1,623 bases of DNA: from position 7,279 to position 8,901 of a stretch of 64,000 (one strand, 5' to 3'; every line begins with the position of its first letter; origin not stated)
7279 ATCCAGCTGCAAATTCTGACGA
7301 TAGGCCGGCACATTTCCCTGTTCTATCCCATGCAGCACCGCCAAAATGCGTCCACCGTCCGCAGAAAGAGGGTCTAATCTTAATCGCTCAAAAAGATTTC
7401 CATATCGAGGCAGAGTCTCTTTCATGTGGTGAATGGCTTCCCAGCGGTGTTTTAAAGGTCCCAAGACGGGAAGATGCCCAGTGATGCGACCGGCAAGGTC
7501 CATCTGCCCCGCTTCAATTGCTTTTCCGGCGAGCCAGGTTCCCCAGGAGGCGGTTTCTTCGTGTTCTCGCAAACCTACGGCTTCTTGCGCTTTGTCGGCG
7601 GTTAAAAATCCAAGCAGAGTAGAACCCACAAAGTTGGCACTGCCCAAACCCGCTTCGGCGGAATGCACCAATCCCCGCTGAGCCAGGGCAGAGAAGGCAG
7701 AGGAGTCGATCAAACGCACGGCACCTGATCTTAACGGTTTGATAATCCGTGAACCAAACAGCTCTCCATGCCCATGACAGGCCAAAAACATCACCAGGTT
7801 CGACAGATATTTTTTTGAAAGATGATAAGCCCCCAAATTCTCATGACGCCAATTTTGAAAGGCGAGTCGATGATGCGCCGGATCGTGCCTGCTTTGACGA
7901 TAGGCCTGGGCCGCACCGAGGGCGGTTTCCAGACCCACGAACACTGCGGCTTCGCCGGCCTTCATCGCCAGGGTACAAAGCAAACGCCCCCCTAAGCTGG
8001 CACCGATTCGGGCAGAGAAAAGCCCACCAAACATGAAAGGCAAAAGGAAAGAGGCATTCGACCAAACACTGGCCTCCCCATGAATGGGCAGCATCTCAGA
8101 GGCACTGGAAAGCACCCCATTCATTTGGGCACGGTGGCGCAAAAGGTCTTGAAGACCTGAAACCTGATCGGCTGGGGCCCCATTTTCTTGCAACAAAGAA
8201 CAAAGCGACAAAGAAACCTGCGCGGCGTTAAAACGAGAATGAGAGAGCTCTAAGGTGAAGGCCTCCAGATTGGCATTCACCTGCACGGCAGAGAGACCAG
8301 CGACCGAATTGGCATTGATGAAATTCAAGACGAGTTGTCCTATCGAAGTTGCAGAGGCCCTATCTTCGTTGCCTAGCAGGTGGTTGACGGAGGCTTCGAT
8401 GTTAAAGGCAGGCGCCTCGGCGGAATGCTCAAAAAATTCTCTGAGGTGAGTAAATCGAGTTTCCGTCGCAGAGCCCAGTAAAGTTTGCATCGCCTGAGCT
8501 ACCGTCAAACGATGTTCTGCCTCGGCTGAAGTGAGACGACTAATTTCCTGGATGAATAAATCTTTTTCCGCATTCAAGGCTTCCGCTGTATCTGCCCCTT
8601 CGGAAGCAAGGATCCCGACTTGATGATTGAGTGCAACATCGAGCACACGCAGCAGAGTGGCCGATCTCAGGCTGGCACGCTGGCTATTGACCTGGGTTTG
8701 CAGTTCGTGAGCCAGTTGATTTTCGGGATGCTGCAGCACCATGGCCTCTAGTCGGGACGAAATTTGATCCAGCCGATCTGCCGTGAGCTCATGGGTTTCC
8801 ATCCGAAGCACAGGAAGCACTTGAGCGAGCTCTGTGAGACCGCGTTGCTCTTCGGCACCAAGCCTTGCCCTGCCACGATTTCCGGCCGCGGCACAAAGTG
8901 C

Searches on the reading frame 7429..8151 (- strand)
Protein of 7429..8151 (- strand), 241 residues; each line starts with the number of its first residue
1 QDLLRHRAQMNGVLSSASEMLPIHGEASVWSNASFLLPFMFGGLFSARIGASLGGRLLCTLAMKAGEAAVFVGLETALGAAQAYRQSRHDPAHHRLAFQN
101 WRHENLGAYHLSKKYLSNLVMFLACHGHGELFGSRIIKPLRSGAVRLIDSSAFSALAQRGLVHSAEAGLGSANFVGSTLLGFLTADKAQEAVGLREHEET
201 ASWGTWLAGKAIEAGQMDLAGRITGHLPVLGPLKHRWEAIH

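Call 65: find_related_loci(query=A4, collection=genome_contigs, flank=10000)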
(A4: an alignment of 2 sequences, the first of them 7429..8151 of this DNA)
Query A4 (241 aa) in genome_contigs; peptide patterns used: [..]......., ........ (x = any residue, [..] = any of these).
30 stretches matched a pattern, but none encodes a relative of the query by tblastn (E <= 1e-3).

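Call 67: find_related_loci(query=A4, collection=metagenome_contigs, flank=10000)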
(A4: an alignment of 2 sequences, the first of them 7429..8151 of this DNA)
Query A4 (241 aa) in metagenome_contigs; peptide patterns used: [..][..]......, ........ (x = any residue, [..] = any of these).
232 stretches matched a pattern, but none encodes a relative of the query by tblastn (E <= 1e-3).

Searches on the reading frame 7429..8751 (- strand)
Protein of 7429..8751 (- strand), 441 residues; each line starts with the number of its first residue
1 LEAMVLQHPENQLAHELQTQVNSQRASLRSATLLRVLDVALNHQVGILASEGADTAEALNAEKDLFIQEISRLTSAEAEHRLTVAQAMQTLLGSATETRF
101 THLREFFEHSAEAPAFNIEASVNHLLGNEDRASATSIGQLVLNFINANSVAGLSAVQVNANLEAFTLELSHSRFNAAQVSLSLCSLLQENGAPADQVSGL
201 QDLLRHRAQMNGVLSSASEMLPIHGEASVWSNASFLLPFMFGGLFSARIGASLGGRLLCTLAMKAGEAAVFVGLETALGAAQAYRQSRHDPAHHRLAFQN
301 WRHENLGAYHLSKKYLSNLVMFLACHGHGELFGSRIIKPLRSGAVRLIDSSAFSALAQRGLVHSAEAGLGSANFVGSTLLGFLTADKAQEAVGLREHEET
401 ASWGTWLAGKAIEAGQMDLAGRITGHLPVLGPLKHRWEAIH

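Call 68: find_homologous_proteins(query=window:7429-8751:-)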
Query window:7429-8751:-: 8000 candidates shared short words with the query, none scored E <= 0.001.
